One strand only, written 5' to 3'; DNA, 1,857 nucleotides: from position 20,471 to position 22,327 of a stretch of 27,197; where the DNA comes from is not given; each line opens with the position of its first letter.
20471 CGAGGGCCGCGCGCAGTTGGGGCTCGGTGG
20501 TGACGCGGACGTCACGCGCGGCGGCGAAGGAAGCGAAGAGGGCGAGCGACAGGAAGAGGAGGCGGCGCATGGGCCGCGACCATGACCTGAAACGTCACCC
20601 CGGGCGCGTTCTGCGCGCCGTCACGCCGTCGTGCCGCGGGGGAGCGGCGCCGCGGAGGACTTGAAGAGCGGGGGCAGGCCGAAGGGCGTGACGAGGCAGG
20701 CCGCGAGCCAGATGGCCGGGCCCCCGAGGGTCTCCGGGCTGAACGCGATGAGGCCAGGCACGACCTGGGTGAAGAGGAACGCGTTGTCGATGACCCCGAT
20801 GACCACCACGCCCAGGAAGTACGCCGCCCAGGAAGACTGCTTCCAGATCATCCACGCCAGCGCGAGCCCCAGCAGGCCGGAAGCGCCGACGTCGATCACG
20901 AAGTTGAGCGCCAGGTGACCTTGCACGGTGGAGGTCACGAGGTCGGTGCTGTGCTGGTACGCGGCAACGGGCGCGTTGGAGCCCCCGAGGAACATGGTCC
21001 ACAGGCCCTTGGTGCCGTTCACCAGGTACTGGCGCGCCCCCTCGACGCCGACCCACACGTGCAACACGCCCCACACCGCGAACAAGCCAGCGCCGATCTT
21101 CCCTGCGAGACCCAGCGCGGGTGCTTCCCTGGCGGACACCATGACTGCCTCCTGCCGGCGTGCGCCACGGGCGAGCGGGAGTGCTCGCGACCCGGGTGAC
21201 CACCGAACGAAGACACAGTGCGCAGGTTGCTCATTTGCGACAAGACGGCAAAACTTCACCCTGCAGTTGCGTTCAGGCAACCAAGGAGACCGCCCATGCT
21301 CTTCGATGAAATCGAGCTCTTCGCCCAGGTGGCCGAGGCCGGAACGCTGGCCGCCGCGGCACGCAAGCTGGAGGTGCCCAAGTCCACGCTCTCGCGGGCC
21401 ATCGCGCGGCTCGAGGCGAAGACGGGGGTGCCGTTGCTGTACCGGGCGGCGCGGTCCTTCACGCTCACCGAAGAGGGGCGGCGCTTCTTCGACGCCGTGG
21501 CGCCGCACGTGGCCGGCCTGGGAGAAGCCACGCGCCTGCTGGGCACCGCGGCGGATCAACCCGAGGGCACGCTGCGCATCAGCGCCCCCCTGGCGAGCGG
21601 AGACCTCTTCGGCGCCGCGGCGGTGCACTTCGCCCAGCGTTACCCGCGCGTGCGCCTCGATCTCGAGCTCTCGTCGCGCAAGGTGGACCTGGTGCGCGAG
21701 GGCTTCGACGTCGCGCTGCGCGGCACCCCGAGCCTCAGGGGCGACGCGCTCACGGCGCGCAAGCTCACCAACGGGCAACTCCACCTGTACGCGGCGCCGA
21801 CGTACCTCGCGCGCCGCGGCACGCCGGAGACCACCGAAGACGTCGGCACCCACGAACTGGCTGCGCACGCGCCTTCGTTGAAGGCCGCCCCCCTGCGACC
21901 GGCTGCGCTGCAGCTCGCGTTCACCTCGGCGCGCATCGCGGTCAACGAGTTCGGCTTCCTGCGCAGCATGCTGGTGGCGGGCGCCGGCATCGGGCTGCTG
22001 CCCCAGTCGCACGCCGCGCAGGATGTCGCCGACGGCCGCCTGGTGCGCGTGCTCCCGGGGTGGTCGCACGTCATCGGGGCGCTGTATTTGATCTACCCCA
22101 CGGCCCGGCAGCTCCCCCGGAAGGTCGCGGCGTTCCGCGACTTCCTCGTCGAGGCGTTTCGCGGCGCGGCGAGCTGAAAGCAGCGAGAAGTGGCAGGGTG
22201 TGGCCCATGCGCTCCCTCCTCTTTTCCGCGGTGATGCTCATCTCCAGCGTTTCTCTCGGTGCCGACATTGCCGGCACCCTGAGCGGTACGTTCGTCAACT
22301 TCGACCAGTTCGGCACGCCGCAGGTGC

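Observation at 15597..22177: LysR regulator divergent from a four-gene block of exported proteins (membrane protein, PL6-like beta-helix, SGNH/PPC esterase, Cys-rich repeat protein)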

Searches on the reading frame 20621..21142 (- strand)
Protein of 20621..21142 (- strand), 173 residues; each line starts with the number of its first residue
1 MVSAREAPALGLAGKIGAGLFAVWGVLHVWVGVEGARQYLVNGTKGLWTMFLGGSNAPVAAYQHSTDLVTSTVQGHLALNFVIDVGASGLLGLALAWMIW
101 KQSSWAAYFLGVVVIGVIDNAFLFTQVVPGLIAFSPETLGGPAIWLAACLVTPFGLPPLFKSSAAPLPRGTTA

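Call 3: search_protein_families(library=pfam, proteins=[window:20621-21142:-], max_evalue=0.01)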
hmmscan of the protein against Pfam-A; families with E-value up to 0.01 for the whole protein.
window:20621-21142:- (173 aa): 0 families

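Call 4: search_protein_families(library=ncbifam, proteins=[window:20621-21142:-], max_evalue=0.01)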
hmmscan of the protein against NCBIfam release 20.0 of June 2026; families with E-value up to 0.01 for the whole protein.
window:20621-21142:- (173 aa): 0 families

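Call 30: find_homologous_proteins(query=window:20621-21142:-, max_evalue=0.001)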
Query window:20621-21142:- (173 aa): 58 proteins with E <= 0.001 among 651 candidates.
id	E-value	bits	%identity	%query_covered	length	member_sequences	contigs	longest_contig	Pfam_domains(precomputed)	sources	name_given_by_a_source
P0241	9.0e-107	373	100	100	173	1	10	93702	-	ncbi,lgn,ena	-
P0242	2.1e-74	267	73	95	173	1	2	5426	-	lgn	-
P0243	1.0e-73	265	72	97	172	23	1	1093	-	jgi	-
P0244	4.0e-73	263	76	86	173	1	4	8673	-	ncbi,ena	-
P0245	8.7e-71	256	71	91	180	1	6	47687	-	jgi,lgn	jgi:hypothetical protein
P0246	7.1e-69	249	76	85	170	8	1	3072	-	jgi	-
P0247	1.3e-68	248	70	93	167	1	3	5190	-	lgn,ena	-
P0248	2.6e-68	248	74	90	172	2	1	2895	-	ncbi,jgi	-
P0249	1.1e-67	246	70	94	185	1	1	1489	-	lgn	-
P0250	1.7e-67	245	71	90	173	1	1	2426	-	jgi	jgi:hypothetical protein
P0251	1.2e-66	242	70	92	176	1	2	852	-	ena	-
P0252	2.0e-66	241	68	97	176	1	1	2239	-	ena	-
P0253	2.4e-66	241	70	95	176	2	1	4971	-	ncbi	-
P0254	2.7e-66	241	71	91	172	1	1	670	-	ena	-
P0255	1.5e-65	239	70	90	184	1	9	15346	-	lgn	-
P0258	3.1e-64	234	69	90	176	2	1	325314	-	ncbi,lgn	-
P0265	2.8e-57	212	68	85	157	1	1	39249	-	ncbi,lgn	-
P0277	1.5e-45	173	50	91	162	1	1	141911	-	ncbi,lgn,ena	-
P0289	2.5e-42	163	47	90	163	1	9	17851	-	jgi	jgi:hypothetical protein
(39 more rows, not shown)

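Call 31: find_encoding_contigs(protein=P0258, flank=8000, max_places=1)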
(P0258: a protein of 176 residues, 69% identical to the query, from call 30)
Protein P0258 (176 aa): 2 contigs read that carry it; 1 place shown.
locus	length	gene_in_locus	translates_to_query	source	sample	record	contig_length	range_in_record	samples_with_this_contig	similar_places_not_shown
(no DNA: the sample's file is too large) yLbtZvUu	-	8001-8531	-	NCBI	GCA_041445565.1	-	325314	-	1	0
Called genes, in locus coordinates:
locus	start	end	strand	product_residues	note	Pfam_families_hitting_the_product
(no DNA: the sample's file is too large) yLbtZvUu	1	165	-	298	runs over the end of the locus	-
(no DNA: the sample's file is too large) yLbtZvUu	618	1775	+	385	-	-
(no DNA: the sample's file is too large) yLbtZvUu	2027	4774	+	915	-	PF14312:FG-GAP_2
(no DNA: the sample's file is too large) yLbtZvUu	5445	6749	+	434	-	-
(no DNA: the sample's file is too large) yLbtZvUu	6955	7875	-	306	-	PF00126:HTH_1, PF03466:LysR_substrate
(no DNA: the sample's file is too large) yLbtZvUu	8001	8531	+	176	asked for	-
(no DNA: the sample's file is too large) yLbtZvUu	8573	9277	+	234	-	PF00106:adh_short, PF13561:adh_short_C2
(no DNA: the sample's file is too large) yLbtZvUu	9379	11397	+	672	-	PF00672:HAMP, PF00069:Pkinase, PF07714:PK_Tyr_Ser-Thr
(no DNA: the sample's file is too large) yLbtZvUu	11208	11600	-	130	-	-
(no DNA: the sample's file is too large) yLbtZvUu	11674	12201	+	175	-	PF14300:DMP19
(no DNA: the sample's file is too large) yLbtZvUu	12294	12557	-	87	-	-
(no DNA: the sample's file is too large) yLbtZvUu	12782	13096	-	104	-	-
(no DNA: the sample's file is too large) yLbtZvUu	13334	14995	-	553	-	-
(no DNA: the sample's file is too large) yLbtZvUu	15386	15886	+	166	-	PF07291:MauE (weak), PF07681:DoxX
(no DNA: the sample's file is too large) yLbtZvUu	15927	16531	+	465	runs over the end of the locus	-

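Call 32: find_encoding_contigs(protein=P0245, flank=8000, max_places=1)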
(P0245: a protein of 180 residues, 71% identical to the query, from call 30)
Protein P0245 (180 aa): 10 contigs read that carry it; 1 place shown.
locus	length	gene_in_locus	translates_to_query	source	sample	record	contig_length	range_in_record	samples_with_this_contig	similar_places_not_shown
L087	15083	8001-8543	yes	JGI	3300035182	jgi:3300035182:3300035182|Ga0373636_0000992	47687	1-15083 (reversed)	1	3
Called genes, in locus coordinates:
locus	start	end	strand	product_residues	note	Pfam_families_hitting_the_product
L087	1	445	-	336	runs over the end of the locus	-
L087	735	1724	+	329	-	PF13623:SurA_N_2, PF13624:SurA_N_3, PF09312:SurA_N (weak), PF13145:Rotamase_2, PF13616:Rotamase_3, PF00639:Rotamase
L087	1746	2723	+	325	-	PF13623:SurA_N_2 (weak), PF13624:SurA_N_3, PF09312:SurA_N, PF13145:Rotamase_2, PF13616:Rotamase_3, PF00639:Rotamase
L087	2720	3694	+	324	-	PF04166:PdxA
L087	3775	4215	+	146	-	PF00581:Rhodanese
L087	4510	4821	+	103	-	PF13629:T2SS-T3SS_pil_N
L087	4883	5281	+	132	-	PF03965:Penicillinase_R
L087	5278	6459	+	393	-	PF05569:Peptidase_M56, PF01435:Peptidase_M48 (weak), PF13629:T2SS-T3SS_pil_N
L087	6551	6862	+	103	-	PF13629:T2SS-T3SS_pil_N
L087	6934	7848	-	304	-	PF00126:HTH_1, PF03466:LysR_substrate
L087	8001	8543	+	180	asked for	-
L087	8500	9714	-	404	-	PF00149:Metallophos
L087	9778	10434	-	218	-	PF13489:Methyltransf_23, PF01728:FtsJ (faint), PF02390:Methyltransf_4 (faint), PF13847:Methyltransf_31, PF08241:Methyltransf_11, PF08242:Methyltransf_12, PF13649:Methyltransf_25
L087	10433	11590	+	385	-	PF00933:Glyco_hydro_3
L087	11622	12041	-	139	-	PF13650:Asp_protease_2 (weak), PF13975:gag-asp_proteas (weak)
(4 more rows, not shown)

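Call 33: find_encoding_contigs(protein=P0277, flank=8000, max_places=1)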
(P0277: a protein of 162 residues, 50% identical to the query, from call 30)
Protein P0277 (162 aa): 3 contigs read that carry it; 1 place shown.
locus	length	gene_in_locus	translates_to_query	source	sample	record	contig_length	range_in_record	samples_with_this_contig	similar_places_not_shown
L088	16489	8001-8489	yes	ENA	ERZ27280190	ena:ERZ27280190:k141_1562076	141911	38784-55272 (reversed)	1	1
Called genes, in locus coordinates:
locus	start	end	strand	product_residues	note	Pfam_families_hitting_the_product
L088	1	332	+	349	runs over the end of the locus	PF00561:Abhydrolase_1 (faint), PF00326:Peptidase_S9 (faint)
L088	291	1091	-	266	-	PF00391:PEP-utilizers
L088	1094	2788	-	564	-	PF01326:PPDK_N, PF27448:Rph_4th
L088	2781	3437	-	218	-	PF00440:TetR_N, PF02909:TetR_C_1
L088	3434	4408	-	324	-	PF08240:ADH_N, PF00107:ADH_zinc_N, PF13602:ADH_zinc_N_2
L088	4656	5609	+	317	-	-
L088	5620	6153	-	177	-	-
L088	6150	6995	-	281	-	PF00756:Esterase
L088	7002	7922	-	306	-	PF00126:HTH_1, PF03466:LysR_substrate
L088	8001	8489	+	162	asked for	-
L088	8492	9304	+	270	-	PF02678:Pirin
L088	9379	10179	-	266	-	PF00106:adh_short, PF01370:Epimerase, PF08659:KR, PF13460:NAD_binding_10 (weak), PF13561:adh_short_C2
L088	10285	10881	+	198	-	PF00440:TetR_N, PF16925:TetR_C_13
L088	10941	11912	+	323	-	PF00355:Rieske, PF19112:VanA_C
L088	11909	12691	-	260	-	-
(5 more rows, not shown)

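Call 35: find_related_loci(query=A2, collection=metagenome_contigs, flank=6000)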
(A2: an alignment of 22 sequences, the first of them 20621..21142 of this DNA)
Query A2 (173 aa) in metagenome_contigs; peptide patterns used: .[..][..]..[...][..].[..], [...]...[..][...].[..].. (x = any residue, [..] = any of these).
586 stretches matched a pattern; 279 encode a relative of the query (tblastn E <= 1e-3); the best 80 are kept; 80 distinct loci.
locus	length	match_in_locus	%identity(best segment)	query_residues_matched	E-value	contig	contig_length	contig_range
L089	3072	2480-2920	76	16-162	3e-72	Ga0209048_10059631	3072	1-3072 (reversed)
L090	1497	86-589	68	1-168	3e-70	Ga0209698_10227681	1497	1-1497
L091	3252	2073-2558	70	2-163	2e-66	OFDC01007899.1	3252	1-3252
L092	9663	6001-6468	75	10-165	3e-66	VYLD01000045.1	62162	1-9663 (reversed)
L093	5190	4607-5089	70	3-163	5e-66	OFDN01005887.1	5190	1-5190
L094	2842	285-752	74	10-165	1e-65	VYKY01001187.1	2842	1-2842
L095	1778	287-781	57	1-165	5e-62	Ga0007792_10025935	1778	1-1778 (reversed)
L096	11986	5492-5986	57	1-165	8e-60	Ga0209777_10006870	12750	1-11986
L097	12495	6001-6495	57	1-165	8e-60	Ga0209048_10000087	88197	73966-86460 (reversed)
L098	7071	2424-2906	57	1-161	2e-58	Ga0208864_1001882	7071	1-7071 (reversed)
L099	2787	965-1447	56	1-161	2e-58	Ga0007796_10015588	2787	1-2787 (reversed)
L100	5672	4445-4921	57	1-159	9e-58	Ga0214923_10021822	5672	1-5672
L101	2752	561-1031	58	1-157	4e-58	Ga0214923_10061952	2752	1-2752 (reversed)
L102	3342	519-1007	56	1-163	6e-58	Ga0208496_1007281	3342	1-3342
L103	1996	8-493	56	1-162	8e-59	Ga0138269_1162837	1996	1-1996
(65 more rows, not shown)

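Call 42: search_protein_families(library=pfam, proteins=[window:20621-21142:-], max_evalue=10)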
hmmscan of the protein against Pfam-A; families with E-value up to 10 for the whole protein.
window:20621-21142:- (173 aa): 1 family
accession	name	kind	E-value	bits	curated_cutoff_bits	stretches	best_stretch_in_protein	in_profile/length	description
PF15099.11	PIRT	-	0.17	12.1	30.6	1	97-134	35-72/128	Phosphoinositide-interacting protein family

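Call 69: find_encoding_contigs(protein=P0265, flank=6000, max_places=1)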
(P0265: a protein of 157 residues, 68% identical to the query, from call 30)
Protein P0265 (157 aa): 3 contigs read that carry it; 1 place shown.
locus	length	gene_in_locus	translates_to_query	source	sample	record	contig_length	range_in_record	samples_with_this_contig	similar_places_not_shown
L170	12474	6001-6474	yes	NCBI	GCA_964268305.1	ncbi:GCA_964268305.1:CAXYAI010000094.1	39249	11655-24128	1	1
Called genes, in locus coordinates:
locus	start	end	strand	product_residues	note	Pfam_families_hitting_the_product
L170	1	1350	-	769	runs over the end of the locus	PF00270:DEAD, PF04851:ResIII, PF18766:SWI2_SNF2 (weak), PF00271:Helicase_C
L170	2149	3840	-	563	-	PF02384:N6_Mtase (weak), PF07669:Eco57I, PF12950:TaqI_C (faint)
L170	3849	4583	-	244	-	PF04555:XhoI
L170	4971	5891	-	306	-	PF00126:HTH_1, PF03466:LysR_substrate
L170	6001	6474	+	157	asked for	-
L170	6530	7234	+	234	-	PF00106:adh_short, PF08659:KR (weak), PF13561:adh_short_C2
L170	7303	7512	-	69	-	-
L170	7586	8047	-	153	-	-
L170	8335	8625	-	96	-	-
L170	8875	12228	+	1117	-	-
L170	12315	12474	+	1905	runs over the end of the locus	PF13205:Big_5 (faint), PF11974:bMG3 (weak), PF01835:MG2, PF07703:A2M_BRD, PF00207:A2M, PF17973:bMG10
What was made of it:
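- Four of four closer homologue contexts have a divergent LysR (calls 31-33, 69). The genes downstream of the membrane gene vary: adh_short twice, pirin once, and a convergent gene once (calls 31-33, 69).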

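Call 70: find_encoding_contigs(protein=P0289, flank=6000, max_places=1)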
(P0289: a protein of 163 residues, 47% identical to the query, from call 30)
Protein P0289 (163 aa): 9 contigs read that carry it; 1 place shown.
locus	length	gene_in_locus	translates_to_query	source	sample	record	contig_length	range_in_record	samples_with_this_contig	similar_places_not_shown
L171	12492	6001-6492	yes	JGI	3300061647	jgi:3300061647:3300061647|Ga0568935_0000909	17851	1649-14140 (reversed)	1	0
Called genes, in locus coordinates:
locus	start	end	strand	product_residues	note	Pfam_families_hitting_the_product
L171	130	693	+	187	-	PF13474:SnoaL_3, PF14534:DUF4440, PF12680:SnoaL_2 (weak)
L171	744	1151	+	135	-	PF03965:Penicillinase_R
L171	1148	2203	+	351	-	PF05569:Peptidase_M56, PF01435:Peptidase_M48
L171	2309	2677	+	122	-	PF04234:CopC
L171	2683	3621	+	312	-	PF05425:CopD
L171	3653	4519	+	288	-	PF10670:DUF4198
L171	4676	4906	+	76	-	PF14117:DUF4287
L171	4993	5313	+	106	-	-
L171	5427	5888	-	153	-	PF01638:HxlR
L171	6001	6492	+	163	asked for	-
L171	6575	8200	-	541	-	PF07969:Amidohydro_3 (weak), PF01979:Amidohydro_1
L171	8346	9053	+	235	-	PF02683:DsbD_TM, PF13386:DsbD_2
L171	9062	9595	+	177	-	PF00578:AhpC-TSA, PF08534:Redoxin, PF00085:Thioredoxin, PF13905:Thioredoxin_8 (weak)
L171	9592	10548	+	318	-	PF00561:Abhydrolase_1, PF07859:Abhydrolase_3 (faint), PF12146:Hydrolase_4 (weak), PF12697:Abhydrolase_6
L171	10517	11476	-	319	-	PF20434:BD-FAE, PF07859:Abhydrolase_3, PF12697:Abhydrolase_6, PF00326:Peptidase_S9 (weak)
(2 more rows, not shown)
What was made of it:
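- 20621..21142 (-): 173-aa membrane protein with four hydrophobic segments, from an unannotated family. This is the likely direct LysR target. It lies divergent from a LysR in four of four closer homologue contexts, and from an HxlR regulator in a distant one (calls 31-33, 69, 70).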

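Call 72: search_protein_families(library=pfam, alignment_id=A2, max_evalue=1)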
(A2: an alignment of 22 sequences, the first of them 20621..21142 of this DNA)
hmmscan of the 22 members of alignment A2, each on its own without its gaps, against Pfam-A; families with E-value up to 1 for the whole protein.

A. member 1, window:20621-21142:- (173 aa): 1 family
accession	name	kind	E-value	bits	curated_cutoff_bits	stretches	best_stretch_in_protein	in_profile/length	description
PF15099.11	PIRT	-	0.17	12.1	30.6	1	97-134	35-72/128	Phosphoinositide-interacting protein family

B. families by the number of members that match (of 22 scanned): 8 families
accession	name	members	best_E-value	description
PF09685.15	DUF4870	3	0.002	Domain of unknown function (DUF4870)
PF09900.14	DUF2127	3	0.0046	Predicted membrane protein (DUF2127)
PF22892.2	DSRM_MRPL44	2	0.13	MRPL44 dsRNA-binding domain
PF06738.18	ThrE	1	0.054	Putative threonine/serine exporter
PF15099.11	PIRT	1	0.17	Phosphoinositide-interacting protein family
PF06253.16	MTTB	1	0.18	Trimethylamine methyltransferase (MTTB)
PF01944.22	SpoIIM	1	0.23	Stage II sporulation protein M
PF08507.15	COPI_assoc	1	0.34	COPI associated protein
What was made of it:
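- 20621..21142 (-): No DoxX hit in 22 family members (call 72).
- Checked: None of 22 family members hits DoxX at E<=1 (call 72).
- Tried and rejected: Rejected (call 72).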

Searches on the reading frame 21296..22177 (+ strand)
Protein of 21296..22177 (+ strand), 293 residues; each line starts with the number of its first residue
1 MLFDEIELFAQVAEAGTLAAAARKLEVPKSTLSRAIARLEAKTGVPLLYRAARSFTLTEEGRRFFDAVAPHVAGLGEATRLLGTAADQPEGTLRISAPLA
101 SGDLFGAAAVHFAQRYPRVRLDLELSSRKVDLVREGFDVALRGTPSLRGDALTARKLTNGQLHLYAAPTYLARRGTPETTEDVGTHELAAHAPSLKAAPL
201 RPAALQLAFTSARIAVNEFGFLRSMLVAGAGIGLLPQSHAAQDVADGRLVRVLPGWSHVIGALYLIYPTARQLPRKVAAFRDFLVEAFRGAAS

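Call 3: search_protein_families(library=pfam, proteins=[window:21296-22177:+], max_evalue=0.01)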
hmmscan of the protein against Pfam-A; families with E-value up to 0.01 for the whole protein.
window:21296-22177:+ (293 aa): 6 families
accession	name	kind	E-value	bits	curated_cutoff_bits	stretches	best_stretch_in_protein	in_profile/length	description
PF03466.25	LysR_substrate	-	4.4e-35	121.4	28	1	87-288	2-208/209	LysR substrate binding domain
PF00126.33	HTH_1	-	6.7e-18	64.8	26.6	1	4-62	2-60/60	Bacterial regulatory helix-turn-helix protein, lysR family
PF09339.16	HTH_IclR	-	0.00062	19.9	22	1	6-40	9-43/52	IclR helix-turn-helix domain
PF25213.1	HVO_A0261_N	-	0.0031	17.8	35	1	22-71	31-77/86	HVO_A0261 N-terminal domain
PF12802.13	MarR_2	-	0.0054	17.3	27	0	17-42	22-47/61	MarR family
PF13556.12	HTH_30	-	0.0056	16.9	27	0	12-47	9-44/59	PucR C-terminal helix-turn-helix domain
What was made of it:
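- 21296..22177 (+): LysR-type transcriptional regulator, 293 aa. HTH_1 64.8 bits and LysR_substrate 121.4 bits (call 3).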

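Call 4: search_protein_families(library=ncbifam, proteins=[window:21296-22177:+], max_evalue=0.01)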
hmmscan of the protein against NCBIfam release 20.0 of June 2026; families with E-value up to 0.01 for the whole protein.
window:21296-22177:+ (293 aa): 46 families (the best 25 are shown)
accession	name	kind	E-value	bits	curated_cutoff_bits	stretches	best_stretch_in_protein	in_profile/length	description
NF040888.1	trans_reg_YafC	equivalog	4e-49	167.1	470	1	4-287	6-292/293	DNA-binding transcriptional regulator YafC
NF011573.0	PRK14997.1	equivalog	5.8e-37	127.4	380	1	6-288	9-297/303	LysR family transcriptional regulator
NF008352.0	PRK11139.1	subfamily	1.8e-31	109.4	288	1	9-288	14-292/305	transcriptional regulator GcvA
NF007917.1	PRK10632.1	equivalog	1.1e-28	100.3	425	1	6-290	7-294/303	HTH-type transcriptional activator AaeR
NF007315.1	PRK09801.1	equivalog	1.1e-22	80.5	398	1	6-258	11-267/301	L-tartrate utilization transcriptional activator TtdR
NF053705.1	TransRegGltCGpos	equivalog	1.7e-19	70.2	350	1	4-133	4-136/300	glutamate biosynthesis transcriptional regulator GltC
TIGR03418.1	chol_sulf_TF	equivalog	3.3e-19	69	324.8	1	4-286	4-290/291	choline sulfate utilization transcriptional regulator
NF040786.1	LysR_Sec_metab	equivalog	7.7e-19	67.8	250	1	1-166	1-169/298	selenium metabolism-associated LysR family transcriptional regulator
NF008416.0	PRK11242.1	equivalog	4.1e-18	65.7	277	1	1-187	1-191/300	transcriptional regulator CynR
TIGR03339.1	phn_lysR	subfamily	6.1e-16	58.5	341.1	1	8-174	4-171/279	aminoethylphosphonate catabolism associated LysR family transcriptional regulator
NF007491.0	PRK10086.1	equivalog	1.6e-15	56.8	316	1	6-143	22-158/313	DNA-binding transcriptional regulator DsdC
NF008722.0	PRK11716.1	equivalog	3.5e-15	55.8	246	1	3-169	3-173/293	HTH-type transcriptional activator IlvY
NF047711.1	PutUtilRegPtrR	equivalog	5e-14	52.1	400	1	2-192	2-189/283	putrescine utilization regulator PtrR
NF047520.1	trans_act_CidR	equivalog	2.8e-13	49.7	415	1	5-130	5-132/292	cidABC operon transcriptional activator CidR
NF002964.0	PRK03635.1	subfamily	2.9e-13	49.6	197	1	5-257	7-262/297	ArgP/LysG family DNA-binding transcriptional regulator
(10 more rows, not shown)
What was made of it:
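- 21296..22177 (+): The best NCBIfam hit is YafC-like at 167 bits, below the equivalog cut-off (call 4).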
